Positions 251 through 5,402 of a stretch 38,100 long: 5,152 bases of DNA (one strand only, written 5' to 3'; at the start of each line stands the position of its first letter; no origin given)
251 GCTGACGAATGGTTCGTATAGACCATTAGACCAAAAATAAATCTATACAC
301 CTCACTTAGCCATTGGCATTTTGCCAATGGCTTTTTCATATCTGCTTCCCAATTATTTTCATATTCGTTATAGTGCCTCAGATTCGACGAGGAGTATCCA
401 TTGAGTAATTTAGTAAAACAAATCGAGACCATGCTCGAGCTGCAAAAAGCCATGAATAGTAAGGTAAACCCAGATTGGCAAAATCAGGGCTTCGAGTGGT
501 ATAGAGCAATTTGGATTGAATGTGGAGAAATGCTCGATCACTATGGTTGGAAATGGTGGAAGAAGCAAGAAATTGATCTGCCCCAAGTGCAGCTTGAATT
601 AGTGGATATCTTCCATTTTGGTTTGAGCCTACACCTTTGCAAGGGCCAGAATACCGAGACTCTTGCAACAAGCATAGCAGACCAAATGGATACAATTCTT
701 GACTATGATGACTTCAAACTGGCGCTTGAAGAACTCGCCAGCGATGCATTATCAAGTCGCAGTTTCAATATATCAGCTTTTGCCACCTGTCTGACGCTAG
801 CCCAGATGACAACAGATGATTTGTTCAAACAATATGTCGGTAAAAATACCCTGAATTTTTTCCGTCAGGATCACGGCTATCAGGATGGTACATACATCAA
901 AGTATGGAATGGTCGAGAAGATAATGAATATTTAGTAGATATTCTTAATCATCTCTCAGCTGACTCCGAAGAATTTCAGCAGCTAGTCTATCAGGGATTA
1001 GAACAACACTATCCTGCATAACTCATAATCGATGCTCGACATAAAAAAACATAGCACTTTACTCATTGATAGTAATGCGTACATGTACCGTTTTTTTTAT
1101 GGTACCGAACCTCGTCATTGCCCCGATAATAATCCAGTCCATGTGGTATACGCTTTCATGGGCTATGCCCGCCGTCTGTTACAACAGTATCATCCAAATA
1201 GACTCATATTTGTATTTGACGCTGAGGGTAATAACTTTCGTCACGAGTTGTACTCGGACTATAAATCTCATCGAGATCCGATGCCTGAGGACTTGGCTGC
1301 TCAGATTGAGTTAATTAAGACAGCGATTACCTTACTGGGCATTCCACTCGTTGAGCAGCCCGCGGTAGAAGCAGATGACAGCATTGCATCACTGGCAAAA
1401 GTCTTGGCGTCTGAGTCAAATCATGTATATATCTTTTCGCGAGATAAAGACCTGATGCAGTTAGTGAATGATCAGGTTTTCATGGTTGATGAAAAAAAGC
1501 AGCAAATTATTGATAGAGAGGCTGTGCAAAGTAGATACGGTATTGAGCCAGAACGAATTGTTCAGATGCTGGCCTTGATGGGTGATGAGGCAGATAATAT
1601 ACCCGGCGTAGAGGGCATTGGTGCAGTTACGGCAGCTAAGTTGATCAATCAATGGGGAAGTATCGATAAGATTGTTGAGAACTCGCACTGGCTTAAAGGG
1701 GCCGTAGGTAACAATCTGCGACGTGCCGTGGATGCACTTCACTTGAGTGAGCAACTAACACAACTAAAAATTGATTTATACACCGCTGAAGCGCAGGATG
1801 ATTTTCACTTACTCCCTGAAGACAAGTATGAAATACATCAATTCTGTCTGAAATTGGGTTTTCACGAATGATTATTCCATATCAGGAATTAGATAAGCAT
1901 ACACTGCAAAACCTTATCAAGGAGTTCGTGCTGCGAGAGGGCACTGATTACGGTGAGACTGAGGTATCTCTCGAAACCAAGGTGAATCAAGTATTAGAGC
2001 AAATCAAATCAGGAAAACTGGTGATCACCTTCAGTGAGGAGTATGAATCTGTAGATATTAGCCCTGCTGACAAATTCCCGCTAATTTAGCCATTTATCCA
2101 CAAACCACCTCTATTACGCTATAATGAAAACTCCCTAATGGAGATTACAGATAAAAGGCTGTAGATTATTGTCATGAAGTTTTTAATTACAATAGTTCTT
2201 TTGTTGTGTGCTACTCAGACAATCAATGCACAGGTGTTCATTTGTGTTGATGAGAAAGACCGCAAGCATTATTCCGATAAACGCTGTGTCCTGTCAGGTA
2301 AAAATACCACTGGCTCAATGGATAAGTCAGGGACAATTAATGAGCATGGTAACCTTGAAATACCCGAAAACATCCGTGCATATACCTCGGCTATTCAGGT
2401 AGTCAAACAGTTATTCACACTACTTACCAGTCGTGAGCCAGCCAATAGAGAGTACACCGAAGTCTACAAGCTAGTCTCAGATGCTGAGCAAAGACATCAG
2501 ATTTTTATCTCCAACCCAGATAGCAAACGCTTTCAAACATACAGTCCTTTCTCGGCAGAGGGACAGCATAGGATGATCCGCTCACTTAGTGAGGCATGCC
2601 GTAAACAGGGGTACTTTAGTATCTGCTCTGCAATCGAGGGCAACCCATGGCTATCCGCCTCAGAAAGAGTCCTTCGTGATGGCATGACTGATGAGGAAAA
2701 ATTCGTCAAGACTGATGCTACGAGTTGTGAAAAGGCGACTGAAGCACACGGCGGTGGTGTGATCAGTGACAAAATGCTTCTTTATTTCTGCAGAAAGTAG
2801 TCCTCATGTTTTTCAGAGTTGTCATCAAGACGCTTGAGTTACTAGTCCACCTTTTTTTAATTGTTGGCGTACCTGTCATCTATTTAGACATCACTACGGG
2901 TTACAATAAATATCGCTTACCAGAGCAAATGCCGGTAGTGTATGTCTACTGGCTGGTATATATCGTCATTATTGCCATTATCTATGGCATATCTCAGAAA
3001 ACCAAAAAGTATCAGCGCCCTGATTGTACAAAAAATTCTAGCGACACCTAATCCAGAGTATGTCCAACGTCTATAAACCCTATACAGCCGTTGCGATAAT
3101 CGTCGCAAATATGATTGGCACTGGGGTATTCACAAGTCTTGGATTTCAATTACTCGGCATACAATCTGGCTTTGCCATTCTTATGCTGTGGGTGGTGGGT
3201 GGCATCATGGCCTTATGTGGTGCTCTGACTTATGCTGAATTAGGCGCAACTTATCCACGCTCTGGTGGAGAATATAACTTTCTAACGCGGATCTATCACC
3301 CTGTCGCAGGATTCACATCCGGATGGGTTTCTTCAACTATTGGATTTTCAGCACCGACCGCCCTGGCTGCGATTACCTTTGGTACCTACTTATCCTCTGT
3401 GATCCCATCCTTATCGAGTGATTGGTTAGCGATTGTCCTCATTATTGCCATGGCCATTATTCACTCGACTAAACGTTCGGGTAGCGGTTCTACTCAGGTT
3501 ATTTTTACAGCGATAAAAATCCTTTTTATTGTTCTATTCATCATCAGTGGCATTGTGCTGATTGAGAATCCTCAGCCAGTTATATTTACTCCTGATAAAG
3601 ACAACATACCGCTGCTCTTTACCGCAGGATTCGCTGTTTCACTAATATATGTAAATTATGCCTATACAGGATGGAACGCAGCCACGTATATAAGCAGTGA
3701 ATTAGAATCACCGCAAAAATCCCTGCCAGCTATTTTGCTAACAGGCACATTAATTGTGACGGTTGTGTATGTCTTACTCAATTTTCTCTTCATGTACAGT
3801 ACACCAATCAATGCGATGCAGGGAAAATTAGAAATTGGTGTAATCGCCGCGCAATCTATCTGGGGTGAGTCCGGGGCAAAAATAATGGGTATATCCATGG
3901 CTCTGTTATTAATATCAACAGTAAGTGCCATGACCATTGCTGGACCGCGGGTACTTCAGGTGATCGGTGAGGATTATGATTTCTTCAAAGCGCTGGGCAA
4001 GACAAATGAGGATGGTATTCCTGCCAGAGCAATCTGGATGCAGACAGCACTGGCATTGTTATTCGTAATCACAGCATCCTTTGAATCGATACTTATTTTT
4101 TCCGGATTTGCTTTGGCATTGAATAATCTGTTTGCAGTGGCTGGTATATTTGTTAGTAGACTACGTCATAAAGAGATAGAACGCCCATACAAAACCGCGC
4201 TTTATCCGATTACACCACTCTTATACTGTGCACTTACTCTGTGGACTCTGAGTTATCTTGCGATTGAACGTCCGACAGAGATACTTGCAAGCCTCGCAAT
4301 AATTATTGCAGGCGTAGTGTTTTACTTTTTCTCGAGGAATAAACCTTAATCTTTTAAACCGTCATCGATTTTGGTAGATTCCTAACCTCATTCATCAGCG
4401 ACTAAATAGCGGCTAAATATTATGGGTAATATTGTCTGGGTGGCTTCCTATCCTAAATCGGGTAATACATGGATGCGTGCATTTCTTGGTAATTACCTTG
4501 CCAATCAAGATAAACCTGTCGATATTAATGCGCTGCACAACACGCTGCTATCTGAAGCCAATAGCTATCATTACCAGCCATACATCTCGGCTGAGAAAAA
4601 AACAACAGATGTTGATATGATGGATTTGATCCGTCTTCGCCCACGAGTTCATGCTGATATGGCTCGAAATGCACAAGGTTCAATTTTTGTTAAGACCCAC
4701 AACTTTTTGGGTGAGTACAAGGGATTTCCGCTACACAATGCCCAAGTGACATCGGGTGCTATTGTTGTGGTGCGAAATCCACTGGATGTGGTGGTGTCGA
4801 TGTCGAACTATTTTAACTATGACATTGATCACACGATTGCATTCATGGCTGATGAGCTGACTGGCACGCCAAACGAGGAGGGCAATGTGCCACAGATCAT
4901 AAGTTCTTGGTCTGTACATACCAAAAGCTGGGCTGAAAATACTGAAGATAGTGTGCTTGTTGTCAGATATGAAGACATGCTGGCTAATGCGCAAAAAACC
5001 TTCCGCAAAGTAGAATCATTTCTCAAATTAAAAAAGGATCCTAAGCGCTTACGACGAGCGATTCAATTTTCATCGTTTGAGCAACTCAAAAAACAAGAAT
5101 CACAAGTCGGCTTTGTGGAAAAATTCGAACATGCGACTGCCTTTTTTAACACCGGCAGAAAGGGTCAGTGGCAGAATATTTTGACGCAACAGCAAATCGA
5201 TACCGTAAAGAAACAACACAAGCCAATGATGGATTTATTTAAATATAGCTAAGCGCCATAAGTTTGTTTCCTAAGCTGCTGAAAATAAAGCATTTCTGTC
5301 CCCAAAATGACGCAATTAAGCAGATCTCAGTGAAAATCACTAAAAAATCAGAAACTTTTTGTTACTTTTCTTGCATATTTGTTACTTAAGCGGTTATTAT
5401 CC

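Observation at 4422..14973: TonB-receptor-linked tailoring cassette with no CAZyme: sulfotransferase / TBDR / SAM-MTase / 844-aa B12-type radical SAM / halogenase + dead halogenase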

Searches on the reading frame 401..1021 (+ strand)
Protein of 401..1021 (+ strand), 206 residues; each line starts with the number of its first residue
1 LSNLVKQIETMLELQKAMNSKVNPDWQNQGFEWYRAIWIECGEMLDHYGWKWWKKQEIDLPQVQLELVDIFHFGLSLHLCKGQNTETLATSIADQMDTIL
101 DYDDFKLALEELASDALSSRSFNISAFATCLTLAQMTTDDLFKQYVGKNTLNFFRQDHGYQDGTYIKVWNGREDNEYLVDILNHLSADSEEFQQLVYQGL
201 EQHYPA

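Call 5: search_protein_families(library=pfam, proteins=[window:401-1021:+], max_evalue=0.001)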
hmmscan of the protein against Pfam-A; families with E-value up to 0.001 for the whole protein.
window:401-1021:+ (206 aa): 1 family
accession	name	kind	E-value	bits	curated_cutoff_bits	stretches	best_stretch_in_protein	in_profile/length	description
PF08761.16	dUTPase_2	-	8.1e-33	114.4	22.9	1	8-160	2-162/162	dUTPase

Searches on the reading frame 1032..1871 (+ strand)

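Call 5: search_protein_families(library=pfam, proteins=[window:1032-1871:+], max_evalue=0.001)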
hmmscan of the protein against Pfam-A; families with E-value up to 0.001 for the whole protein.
window:1032-1871:+ (279 aa): 2 families
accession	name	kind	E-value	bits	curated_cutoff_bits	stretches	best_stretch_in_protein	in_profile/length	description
PF02739.22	5_3_exonuc_N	-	3.4e-49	167.1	34.3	1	9-170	2-164/164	5'-3' exonuclease, N-terminal resolvase-like domain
PF01367.25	5_3_exonuc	-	2.9e-25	89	40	1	171-262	1-93/97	5'-3' exonuclease, C-terminal SAM fold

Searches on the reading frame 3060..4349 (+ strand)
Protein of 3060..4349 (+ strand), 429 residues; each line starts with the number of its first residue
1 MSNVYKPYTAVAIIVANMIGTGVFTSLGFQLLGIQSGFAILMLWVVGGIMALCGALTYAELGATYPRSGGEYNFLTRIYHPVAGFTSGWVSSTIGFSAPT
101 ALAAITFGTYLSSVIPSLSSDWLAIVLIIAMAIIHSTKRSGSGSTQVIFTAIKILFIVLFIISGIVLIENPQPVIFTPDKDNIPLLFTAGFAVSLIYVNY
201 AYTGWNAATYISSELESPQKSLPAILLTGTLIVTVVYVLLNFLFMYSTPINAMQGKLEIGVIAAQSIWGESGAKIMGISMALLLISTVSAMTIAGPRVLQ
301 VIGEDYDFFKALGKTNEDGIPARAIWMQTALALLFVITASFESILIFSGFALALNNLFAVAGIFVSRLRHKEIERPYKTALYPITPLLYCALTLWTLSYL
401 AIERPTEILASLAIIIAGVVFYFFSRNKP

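Call 5: search_protein_families(library=pfam, proteins=[window:3060-4349:+], max_evalue=0.001)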
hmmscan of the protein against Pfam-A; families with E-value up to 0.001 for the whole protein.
window:3060-4349:+ (429 aa): 2 families
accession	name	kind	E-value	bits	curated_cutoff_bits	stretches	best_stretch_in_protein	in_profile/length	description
PF13520.12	AA_permease_2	-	4.4e-48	164.7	27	1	9-413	5-420/427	Amino acid permease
PF00324.27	AA_permease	-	6.2e-35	121.2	24.6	1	11-424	3-444/470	Amino acid permease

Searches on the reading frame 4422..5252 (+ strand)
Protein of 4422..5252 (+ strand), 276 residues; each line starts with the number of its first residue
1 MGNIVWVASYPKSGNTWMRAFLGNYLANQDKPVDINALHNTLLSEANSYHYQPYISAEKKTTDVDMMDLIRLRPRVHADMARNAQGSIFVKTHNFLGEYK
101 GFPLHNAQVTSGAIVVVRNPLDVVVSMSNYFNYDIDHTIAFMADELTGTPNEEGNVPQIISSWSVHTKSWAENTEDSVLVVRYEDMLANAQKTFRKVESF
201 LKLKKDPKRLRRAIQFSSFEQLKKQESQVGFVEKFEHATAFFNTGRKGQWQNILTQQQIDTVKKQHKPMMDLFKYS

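Call 3: search_protein_families(library=pfam, proteins=[window:4422-5252:+], max_evalue=0.01)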
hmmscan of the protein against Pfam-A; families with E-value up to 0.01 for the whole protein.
window:4422-5252:+ (276 aa): 2 families
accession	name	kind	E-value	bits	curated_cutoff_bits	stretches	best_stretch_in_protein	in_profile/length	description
PF00685.33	Sulfotransfer_1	-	7.7e-28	98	22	1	5-272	4-253/255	Sulfotransferase domain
PF13469.12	Sulfotransfer_3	-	3.4e-07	31.2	27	1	114-205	128-214/216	Sulfotransferase family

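Call 4: search_protein_families(library=ncbifam, proteins=[window:4422-5252:+], max_evalue=0.01)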
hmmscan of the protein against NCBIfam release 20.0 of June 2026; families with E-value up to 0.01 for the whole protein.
window:4422-5252:+ (276 aa): 0 families

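Call 30: search_solved_structures(query=window:4422-5249:+, max_evalue=0.01)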
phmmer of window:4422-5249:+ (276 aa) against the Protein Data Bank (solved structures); distinct sequences matched with E-value up to 0.01: 48.
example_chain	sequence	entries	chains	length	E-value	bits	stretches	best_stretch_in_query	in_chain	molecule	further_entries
3mg9_A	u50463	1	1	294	8.3e-14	55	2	88-242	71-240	TEG12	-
3mgb_A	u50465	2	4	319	1.1e-13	54.6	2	89-242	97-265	TEG12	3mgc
3nib_A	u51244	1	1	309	3.2e-12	49.8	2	87-228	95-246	Teg14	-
3ckl_A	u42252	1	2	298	1.2e-10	44.7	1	115-259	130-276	Sulfotransferase family cytosolic 1B member 1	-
2z5f_A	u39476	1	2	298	1.3e-10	44.6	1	115-259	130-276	Sulfotransferase family cytosolic 1B member 1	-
2zpt_X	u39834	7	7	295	2.2e-10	43.8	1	112-267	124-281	Tyrosine-ester sulfotransferase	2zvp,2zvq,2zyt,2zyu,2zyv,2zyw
1hy3_A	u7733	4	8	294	1.4e-09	41.1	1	114-268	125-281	ESTROGEN SULFOTRANSFERASE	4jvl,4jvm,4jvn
5x2b_D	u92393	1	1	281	2e-09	40.7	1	99-229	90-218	Sulfotransferase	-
5x2b_F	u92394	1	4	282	2e-09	40.7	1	99-229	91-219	Sulfotransferase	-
5x2b_C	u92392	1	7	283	2e-09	40.6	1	99-229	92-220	Sulfotransferase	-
2reo_A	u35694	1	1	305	2.9e-09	40.1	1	114-268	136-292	Putative sulfotransferase 1C3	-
2h8k_A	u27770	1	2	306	2.9e-09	40.1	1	114-268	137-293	SULT1C3 splice variant d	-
1aqu_A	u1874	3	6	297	3e-09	40.1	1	152-266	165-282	ESTROGEN SULFOTRANSFERASE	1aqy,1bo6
1g3m_A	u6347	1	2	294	4e-09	39.7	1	114-266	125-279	ESTROGEN SULFOTRANSFERASE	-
2ad1_A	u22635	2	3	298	4.8e-09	39.4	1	160-270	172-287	Sulfotransferase 1C2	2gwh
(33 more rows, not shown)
